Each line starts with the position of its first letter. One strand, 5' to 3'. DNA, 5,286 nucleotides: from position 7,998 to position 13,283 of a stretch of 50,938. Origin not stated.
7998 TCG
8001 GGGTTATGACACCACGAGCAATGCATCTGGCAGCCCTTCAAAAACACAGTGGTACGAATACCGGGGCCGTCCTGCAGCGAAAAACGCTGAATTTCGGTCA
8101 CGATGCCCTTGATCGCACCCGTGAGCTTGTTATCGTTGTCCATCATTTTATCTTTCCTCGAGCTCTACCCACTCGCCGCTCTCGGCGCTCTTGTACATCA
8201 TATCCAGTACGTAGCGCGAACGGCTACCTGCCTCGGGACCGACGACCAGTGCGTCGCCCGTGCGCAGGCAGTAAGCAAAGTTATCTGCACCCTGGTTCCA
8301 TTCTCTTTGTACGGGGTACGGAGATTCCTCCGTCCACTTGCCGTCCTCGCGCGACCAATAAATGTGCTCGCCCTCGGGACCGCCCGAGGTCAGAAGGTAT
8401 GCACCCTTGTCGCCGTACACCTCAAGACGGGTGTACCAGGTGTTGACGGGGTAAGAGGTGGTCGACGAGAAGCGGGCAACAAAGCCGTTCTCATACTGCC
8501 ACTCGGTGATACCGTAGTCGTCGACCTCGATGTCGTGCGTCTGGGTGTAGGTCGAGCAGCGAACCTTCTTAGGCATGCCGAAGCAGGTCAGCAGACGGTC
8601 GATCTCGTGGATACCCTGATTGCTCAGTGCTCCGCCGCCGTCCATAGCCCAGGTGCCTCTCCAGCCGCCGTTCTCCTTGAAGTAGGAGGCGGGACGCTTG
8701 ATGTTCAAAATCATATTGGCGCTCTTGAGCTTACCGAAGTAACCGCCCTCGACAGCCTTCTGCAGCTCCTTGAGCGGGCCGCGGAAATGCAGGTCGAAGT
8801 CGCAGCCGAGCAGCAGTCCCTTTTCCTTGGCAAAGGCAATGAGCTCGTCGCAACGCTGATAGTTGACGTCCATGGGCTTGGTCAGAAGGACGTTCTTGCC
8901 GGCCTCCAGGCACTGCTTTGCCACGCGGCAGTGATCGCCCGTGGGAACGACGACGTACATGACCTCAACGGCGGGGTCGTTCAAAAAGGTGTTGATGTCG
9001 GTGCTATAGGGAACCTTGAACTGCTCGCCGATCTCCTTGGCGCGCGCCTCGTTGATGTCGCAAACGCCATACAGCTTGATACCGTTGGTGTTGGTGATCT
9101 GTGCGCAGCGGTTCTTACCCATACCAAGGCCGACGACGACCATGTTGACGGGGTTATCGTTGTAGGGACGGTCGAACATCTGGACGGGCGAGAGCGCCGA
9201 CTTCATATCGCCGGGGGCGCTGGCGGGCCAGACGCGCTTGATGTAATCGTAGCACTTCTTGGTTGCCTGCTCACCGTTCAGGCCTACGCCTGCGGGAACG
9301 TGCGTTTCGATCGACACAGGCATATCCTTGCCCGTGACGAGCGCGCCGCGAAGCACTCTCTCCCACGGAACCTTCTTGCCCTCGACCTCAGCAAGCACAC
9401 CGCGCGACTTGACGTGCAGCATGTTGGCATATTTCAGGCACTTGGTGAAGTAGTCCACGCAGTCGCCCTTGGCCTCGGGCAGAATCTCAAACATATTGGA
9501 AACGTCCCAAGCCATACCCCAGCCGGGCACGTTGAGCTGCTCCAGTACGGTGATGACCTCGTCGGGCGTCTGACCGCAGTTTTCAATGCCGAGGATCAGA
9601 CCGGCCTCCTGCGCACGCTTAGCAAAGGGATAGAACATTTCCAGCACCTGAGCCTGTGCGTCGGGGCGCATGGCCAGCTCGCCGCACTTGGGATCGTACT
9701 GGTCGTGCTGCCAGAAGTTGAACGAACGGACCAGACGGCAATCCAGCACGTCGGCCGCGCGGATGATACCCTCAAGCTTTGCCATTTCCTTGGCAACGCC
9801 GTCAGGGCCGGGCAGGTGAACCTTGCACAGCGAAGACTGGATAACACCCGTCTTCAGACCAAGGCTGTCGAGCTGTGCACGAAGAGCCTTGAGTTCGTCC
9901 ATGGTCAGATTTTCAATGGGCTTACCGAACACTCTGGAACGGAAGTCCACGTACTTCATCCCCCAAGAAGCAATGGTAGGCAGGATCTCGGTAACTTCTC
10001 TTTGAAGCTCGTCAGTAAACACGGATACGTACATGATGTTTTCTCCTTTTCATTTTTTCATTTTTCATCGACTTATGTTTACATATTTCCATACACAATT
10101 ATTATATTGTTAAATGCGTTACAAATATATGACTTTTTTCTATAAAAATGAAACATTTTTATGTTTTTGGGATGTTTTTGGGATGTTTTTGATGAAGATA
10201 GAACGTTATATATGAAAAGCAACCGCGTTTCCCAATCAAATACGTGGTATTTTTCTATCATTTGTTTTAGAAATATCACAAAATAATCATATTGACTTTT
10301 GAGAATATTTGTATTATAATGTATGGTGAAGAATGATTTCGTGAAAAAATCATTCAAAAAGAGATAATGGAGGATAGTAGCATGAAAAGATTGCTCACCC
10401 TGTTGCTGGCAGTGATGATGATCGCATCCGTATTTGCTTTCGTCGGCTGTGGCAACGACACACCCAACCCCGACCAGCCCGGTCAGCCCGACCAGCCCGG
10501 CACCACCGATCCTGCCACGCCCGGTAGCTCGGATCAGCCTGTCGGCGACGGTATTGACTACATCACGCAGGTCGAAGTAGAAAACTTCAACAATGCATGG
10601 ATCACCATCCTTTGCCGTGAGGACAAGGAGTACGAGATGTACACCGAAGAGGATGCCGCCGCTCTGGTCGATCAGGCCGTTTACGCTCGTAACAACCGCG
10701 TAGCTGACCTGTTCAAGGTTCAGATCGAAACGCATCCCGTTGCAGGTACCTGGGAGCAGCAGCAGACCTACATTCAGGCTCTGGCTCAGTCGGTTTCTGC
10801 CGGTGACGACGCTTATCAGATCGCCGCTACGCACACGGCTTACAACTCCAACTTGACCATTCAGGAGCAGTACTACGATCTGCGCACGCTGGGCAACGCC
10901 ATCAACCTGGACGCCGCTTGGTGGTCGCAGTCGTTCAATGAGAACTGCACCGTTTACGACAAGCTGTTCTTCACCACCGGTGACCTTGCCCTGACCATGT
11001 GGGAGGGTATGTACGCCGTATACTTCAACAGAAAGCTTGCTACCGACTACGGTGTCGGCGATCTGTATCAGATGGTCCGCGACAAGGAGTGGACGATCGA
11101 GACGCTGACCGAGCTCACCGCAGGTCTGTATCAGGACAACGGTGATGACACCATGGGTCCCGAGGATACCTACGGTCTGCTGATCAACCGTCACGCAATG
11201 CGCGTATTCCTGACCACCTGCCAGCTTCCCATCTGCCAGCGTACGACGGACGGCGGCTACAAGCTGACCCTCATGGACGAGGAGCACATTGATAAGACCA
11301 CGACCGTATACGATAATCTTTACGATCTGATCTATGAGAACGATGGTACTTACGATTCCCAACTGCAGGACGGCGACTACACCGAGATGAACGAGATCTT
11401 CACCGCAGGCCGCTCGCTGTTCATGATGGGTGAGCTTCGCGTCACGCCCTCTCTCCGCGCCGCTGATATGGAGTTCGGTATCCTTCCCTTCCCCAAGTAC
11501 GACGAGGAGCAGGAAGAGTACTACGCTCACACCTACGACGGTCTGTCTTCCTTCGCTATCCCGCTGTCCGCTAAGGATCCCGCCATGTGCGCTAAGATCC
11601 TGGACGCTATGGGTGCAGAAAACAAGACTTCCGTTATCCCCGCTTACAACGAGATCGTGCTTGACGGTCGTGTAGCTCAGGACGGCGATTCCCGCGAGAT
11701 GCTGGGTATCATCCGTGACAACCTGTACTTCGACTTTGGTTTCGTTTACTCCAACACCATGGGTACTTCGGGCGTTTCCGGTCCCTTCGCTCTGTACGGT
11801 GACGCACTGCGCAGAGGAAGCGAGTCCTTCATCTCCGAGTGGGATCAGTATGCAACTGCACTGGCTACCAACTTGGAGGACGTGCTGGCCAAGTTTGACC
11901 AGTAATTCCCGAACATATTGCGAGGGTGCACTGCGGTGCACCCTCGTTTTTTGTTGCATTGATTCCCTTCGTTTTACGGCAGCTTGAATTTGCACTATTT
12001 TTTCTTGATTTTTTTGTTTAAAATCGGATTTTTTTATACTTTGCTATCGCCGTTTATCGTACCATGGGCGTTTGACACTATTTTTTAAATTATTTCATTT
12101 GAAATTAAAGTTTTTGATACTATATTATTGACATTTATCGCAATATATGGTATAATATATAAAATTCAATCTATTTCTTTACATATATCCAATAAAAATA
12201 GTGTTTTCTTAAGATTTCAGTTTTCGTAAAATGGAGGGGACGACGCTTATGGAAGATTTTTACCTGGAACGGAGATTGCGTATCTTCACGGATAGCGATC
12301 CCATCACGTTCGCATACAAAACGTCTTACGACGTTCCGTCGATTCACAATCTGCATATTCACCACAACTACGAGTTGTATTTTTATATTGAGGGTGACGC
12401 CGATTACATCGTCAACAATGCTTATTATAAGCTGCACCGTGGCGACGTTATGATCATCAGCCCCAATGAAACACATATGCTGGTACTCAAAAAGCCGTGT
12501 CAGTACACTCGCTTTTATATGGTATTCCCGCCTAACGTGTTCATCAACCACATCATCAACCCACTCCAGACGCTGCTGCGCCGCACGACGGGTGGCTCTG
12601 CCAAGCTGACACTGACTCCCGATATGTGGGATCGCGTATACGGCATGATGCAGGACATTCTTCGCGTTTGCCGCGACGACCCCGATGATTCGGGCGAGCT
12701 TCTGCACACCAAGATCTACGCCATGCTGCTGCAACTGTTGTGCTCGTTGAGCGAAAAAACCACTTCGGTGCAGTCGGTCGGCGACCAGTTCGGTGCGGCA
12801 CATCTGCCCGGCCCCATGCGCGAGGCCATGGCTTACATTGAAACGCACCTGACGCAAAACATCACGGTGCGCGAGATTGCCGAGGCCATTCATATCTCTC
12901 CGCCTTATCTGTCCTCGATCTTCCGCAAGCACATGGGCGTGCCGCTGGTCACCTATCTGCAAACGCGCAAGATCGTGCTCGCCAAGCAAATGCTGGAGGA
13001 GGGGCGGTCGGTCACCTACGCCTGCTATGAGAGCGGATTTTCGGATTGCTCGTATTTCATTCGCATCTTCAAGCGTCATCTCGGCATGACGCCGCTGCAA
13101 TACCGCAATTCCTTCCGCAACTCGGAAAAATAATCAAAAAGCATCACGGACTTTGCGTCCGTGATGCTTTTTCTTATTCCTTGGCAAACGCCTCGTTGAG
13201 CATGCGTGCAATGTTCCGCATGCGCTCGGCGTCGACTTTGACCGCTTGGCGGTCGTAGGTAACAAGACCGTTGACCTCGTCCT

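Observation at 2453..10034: Glycyl-radical-enzyme locus whose partner enzymes are of the cyclitol / keto-sugar type: candidate undescribed anaerobic pathway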

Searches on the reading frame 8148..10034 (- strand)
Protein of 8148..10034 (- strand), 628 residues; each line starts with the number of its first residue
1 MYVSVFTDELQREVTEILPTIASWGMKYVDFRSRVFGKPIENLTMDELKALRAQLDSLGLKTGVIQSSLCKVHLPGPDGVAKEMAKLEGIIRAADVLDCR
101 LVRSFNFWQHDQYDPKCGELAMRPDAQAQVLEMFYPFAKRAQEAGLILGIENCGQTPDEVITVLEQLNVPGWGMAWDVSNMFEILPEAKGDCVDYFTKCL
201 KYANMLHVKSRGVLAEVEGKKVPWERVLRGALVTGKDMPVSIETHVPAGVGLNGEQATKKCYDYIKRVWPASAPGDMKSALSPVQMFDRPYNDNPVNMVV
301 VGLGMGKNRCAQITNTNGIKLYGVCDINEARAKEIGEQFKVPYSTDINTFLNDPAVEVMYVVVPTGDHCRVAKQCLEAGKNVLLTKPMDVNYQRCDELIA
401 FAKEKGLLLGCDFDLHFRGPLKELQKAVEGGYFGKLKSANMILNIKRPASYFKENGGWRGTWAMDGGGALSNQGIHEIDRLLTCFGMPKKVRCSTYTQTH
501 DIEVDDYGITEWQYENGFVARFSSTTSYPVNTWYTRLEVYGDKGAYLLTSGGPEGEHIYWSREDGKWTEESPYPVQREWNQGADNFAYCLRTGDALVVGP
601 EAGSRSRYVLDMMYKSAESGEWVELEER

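Call 3: search_protein_families(library=pfam, proteins=[window:8148-10034:-], max_evalue=0.001)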
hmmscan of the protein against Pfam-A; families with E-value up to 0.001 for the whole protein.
window:8148-10034:- (628 aa): 4 families
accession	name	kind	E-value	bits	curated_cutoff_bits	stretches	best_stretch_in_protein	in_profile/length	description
PF22725.1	GFO_IDH_MocA_C3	-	7.8e-24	84.5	27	1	422-546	2-123/124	GFO/IDH/MocA C-terminal domain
PF01408.29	GFO_IDH_MocA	-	6e-23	82.3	24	1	297-410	2-117/120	Oxidoreductase family, NAD-binding Rossmann fold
PF02894.22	GFO_IDH_MocA_C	-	9.8e-22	78.3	22.9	1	426-625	2-218/218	Oxidoreductase family, C-terminal alpha/beta domain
PF01261.30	AP_endonuc_2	-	7e-14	52.6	31.1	1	21-264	4-245/249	Xylose isomerase-like TIM barrel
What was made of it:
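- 8148..10034 (-): Fusion protein (628 aa): an N-terminal xylose-isomerase-like TIM barrel joined to a C-terminal Gfo/Idh/MocA NAD-dependent sugar oxidoreductase. Pfam: AP_endonuc_2 at 52.6 bits, GFO_IDH_MocA, _C and _C3 at 78-85 bits (call 3).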

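Call 5: search_protein_families(library=ncbifam, proteins=[window:8148-10034:-], max_evalue=0.001)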
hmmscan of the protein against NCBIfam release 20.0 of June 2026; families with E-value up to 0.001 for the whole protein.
window:8148-10034:- (628 aa): 8 families
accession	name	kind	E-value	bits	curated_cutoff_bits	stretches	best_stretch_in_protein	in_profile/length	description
TIGR04380.1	myo_inos_iolG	equivalog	5.6e-21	74.8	355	1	296-623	2-329/330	inositol 2-dehydrogenase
NF007574.0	PRK10206.1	equivalog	4.9e-19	68.6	352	1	329-547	36-246/345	oxidoreductase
NF040723.1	UDP-GlcNAcDh_Arch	equivalog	9.3e-19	68.1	450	1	298-439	3-144/302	UDP-N-acetylglucosamine 3-dehydrogenase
NF008607.0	PRK11579.1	subfamily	2.8e-16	59.4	330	1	309-547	20-248/346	oxidoreductase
NF041392.1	XylDh_Gfo6_Halo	equivalog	2.4e-14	52.9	350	1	292-625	13-350/350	D-xylose 1-dehydrogenase Gfo6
NF052479.1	LevoglcsnDh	equivalog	5.8e-10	38.4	650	1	324-494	41-211/386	levoglucosan dehydrogenase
NF052679.1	InsChiInosDhIolG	equivalog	1.8e-07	30.5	540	1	297-431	4-143/343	bifunctional inositol 2-dehydrogenase/D-chiro-inositol 1-dehydrogenase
NF058561.1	BT_2158_fam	equivalog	8.4e-06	24.6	750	1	298-391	36-132/487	glycoside 3-dehydrogenase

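Call 63: search_solved_structures(query=window:8148-10034:-, max_evalue=0.001)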
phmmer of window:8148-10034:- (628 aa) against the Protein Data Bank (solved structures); distinct sequences matched with E-value up to 0.001: 63 (the best 60 are shown).
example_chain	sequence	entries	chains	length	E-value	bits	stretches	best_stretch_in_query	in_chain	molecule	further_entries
3q2i_A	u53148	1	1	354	4.2e-24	88.1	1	290-563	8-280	dehydrogenase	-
3i23_A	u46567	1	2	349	1.4e-21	79.7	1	298-548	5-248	Oxidoreductase, Gfo/Idh/MocA family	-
3fd8_A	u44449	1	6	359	1.4e-21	79.7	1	297-548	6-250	Oxidoreductase, Gfo/Idh/MocA family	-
3q2k_A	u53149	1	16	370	5.5e-21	77.8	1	286-621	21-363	oxidoreductase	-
8tdi_L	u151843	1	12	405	7.6e-21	77.3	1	322-540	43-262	P2B11 Glucuronide-3-dehydrogenase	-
3hnp_A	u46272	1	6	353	3e-20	75.3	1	298-548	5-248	Oxidoreductase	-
3db2_A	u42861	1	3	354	2.6e-19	72.2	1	294-544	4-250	putative NADPH-dependent oxidoreductase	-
3f4l_A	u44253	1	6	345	1.4e-17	66.5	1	340-547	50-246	Putative oxidoreductase yhhX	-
3fhl_A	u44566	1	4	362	2.9e-17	65.5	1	319-548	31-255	Putative oxidoreductase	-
3gfg_A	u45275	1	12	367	3.9e-17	65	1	321-515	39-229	Uncharacterized oxidoreductase yvaA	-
3gdo_A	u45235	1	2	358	4e-17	65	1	322-515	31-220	Uncharacterized oxidoreductase yvaA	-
3e82_A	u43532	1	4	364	3.1e-16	62.1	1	292-548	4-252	Putative oxidoreductase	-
5a02_A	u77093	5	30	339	3.5e-16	61.9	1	327-625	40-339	ALDOSE-ALDOSE OXIDOREDUCTASE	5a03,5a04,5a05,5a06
1evj_A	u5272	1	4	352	1.7e-15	59.7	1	322-557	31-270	GLUCOSE-FRUCTOSE OXIDOREDUCTASE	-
1ofg_A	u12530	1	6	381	3.2e-15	58.7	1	340-557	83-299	GLUCOSE-FRUCTOSE OXIDOREDUCTASE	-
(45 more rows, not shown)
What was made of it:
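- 8148..10034 (-): The Gfo half is closest in the PDB to WlbA-type sugar 3-dehydrogenases (3q2i, 3q2k) and to P2B11 glucuronide-3-dehydrogenase (8tdi, 77 bits) (call 63).
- The Gfo domain resembles glucuronide and UDP-GlcNAcA 3-dehydrogenases (call 63).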

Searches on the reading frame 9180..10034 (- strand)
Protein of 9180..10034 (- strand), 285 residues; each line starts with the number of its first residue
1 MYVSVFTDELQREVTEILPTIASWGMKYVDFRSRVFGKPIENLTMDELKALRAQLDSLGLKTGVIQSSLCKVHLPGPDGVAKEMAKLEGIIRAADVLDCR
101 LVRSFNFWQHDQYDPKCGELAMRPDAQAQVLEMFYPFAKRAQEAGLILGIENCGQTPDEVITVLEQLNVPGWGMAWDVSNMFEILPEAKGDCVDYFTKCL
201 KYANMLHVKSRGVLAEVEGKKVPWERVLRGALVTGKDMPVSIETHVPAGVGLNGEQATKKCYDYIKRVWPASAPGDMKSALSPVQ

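Call 86: search_solved_structures(query=A5, max_evalue=1)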
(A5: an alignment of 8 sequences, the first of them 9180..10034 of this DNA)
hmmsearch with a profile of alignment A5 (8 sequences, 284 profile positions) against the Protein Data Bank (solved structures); distinct sequences matched with E-value up to 1: 14.
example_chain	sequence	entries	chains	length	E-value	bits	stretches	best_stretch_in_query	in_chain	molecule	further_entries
3tva_A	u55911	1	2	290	2.4e-06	30.5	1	42-251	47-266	Xylose isomerase domain protein TIM barrel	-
4pfh_A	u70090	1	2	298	3e-06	30.2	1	34-246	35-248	D-tagatose 3-epimerase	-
4pgl_A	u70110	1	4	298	5.1e-06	29.5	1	12-247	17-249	D-tagatose 3-epimerase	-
4q7i_A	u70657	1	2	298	0.00019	24.3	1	41-247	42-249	D-tagatose 3-epimerase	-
4ovx_A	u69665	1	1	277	0.00034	23.5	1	22-269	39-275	Xylose isomerase domain protein TIM barrel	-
2ou4_A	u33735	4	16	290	0.0011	21.9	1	40-245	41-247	D-tagatose 3-epimerase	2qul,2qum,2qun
4xsl_A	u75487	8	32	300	0.0022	20.8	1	41-245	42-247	D-tagatose 3-epimerase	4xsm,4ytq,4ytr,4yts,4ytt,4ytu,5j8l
3wqo_A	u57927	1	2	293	0.0032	20.3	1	137-268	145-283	Uncharacterized protein MJ1311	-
8tcs_D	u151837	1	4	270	0.077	15.8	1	133-247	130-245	Xylose isomerase-like TIM barrel domain-containing protein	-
8tcd_B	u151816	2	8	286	0.082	15.7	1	133-247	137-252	Sugar phosphate isomerase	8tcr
8z1i_A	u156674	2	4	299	0.28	13.9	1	126-205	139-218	Art22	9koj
3l23_A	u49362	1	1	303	0.32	13.7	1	188-246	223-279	Sugar phosphate isomerase/epimerase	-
3iax_B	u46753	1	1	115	0.39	13.4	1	211-247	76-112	Colicin-A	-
8tct_A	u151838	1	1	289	0.88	12.3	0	134-246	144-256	Sugar phosphate isomerase/epimerase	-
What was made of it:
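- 8148..10034 (-): The TIM half gives only weak profile hits to D-tagatose 3-epimerases (call 86).
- On Xylose-isomerase-like TIM barrel (AP_endonuc_2): The subfamily is undefined, with only weak epimerase matches (call 86).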

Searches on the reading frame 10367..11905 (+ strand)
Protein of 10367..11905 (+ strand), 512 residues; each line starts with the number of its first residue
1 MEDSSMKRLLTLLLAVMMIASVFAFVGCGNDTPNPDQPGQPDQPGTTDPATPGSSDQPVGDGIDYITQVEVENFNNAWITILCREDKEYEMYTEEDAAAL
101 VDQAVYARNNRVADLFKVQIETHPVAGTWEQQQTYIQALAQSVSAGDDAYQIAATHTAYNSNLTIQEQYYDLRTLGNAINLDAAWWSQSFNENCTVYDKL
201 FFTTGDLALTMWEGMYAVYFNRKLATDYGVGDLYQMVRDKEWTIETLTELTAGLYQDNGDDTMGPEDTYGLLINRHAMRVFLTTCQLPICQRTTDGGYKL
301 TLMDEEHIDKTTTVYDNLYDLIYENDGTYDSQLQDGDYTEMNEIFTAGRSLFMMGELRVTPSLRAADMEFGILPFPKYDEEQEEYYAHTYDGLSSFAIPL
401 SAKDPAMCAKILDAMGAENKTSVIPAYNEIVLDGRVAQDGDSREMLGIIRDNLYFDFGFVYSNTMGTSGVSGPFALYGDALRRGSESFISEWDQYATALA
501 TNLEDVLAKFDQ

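Call 3: search_protein_families(library=pfam, proteins=[window:10367-11905:+], max_evalue=0.001)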
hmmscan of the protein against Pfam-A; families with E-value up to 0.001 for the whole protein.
window:10367-11905:+ (512 aa): 0 families

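Call 5: search_protein_families(library=ncbifam, proteins=[window:10367-11905:+], max_evalue=0.001)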
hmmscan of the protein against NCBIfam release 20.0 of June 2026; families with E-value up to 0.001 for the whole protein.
window:10367-11905:+ (512 aa): 0 families

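Call 75: search_solved_structures(query=window:10367-11905:+, max_evalue=1)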
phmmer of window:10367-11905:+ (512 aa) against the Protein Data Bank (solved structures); distinct sequences matched with E-value up to 1: 3.
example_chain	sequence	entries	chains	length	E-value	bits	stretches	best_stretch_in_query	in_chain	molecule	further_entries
1elj_A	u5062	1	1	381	0.0015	20.9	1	333-412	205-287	MALTODEXTRIN-BINDING PROTEIN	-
3quf_A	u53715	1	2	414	0.037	16.3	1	345-420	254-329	Extracellular solute-binding protein, family 1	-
6t3o_A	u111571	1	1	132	0.81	11.8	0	306-348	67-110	Myomesin-1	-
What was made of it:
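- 10367..11905 (+): Divergently transcribed lipoprotein (512 aa), possibly a family-1 solute-binding protein. No permease genes are adjacent. The match to a maltodextrin-binding protein is faint (E = 0.0015, call 75).
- Checked: It shows only a faint match to a maltodextrin-binding protein (E = 0.0015, call 75).
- Tried and rejected: The window's 'SBP' gave no informative PDB match (call 75).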

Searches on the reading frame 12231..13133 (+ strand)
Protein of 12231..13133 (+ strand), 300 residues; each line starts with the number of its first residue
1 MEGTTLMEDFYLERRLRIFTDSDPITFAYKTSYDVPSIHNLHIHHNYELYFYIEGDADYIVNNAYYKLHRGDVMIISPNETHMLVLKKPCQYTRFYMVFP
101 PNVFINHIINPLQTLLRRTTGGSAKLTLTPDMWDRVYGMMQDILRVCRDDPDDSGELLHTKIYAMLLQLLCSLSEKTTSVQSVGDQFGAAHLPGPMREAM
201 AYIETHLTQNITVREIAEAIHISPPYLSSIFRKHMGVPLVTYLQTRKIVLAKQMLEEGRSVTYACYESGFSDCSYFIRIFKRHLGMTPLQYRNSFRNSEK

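Call 3: search_protein_families(library=pfam, proteins=[window:12231-13133:+], max_evalue=0.001)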
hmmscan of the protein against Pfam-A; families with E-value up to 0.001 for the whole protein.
window:12231-13133:+ (300 aa): 4 families
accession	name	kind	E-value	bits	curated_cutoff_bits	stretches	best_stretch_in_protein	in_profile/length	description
PF12833.13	HTH_18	-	4.9e-21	75.2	33.6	1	216-293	1-79/80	Helix-turn-helix domain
PF00165.29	HTH_AraC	-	4.8e-19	68.5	26.6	2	261-293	11-42/42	Bacterial regulatory helix-turn-helix proteins, AraC family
PF07883.17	Cupin_2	-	2.9e-06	27.3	27.2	1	41-86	13-58/70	Cupin domain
PF02311.25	AraC_binding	-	9.1e-06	25.9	21.1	1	40-97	17-76/135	AraC-like ligand binding domain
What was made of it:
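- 12231..13133 (+): AraC-family regulator with an N-terminal cupin sensor domain. HTH_18, HTH_AraC and AraC_binding (call 3).
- Checked: AraC regulator 12231-13133, confirmed (call 3).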

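Call 5: search_protein_families(library=ncbifam, proteins=[window:12231-13133:+], max_evalue=0.001)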
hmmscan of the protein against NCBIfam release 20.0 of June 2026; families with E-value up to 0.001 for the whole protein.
window:12231-13133:+ (300 aa): 29 families (the best 25 are shown)
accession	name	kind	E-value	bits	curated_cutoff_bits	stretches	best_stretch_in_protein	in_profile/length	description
TIGR04094.1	adjacent_YSIRK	equivalog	5.8e-24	84.7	200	1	197-292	288-383/383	YSIRK-targeted surface antigen transcriptional regulator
NF047455.1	TF_Staph_AryK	equivalog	8.8e-23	80.4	850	1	29-299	5-263/759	transcriptional regulator AryK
NF007860.0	PRK10572.1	equivalog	7.2e-22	77.6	208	1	49-297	52-287/292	arabinose operon transcriptional regulator AraC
NF047788.1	TransRegPocR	equivalog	1.3e-21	77.2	500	1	195-298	190-294/296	transcriptional regulator PocR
NF007693.0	PRK10371.1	equivalog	3.4e-17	62.6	253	1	20-294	30-299/309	transcriptional regulator MelR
NF010028.0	PRK13503.1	equivalog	3.6e-13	49.6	288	1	42-294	31-272/278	HTH-type transcriptional activator RhaS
NF033869.1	viru_reg_Rsp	equivalog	4.4e-13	48.5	400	1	197-297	150-251/701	AraC family transcriptional regulator Rsp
NF010025.2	PRK13500.1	equivalog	4.7e-12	46.1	525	1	204-297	186-280/282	HTH-type transcriptional activator RhaR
NF007243.0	PRK09685.1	equivalog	7.9e-12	45.2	199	1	164-295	177-302/303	transcriptional regulator FeaR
NF010026.0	PRK13501.1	equivalog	1.1e-11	44.4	363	1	31-298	24-281/290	HTH-type transcriptional activator RhaR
NF006902.0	PRK09393.1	equivalog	2e-11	43.6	425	1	195-298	221-325/327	transcriptional regulator FtrA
NF010027.0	PRK13502.1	equivalog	3.7e-10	39.7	384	1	221-293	203-276/282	HTH-type transcriptional activator RhaR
NF011964.0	PRK15435.1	equivalog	4.4e-10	39.1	345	1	208-294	97-183/354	bifunctional DNA-binding transcriptional regulator/O6-methylguanine-DNA methyltransferase Ada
NF012144.2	ramA_TF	equivalog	6.2e-10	39.5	180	1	200-293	11-105/108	RamA family antibiotic efflux transcriptional regulator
NF049932.1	TranspRegBtr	equivalog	6.9e-10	38.1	900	1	49-294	33-265/531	bacillibactin transport transcriptional regulator Btr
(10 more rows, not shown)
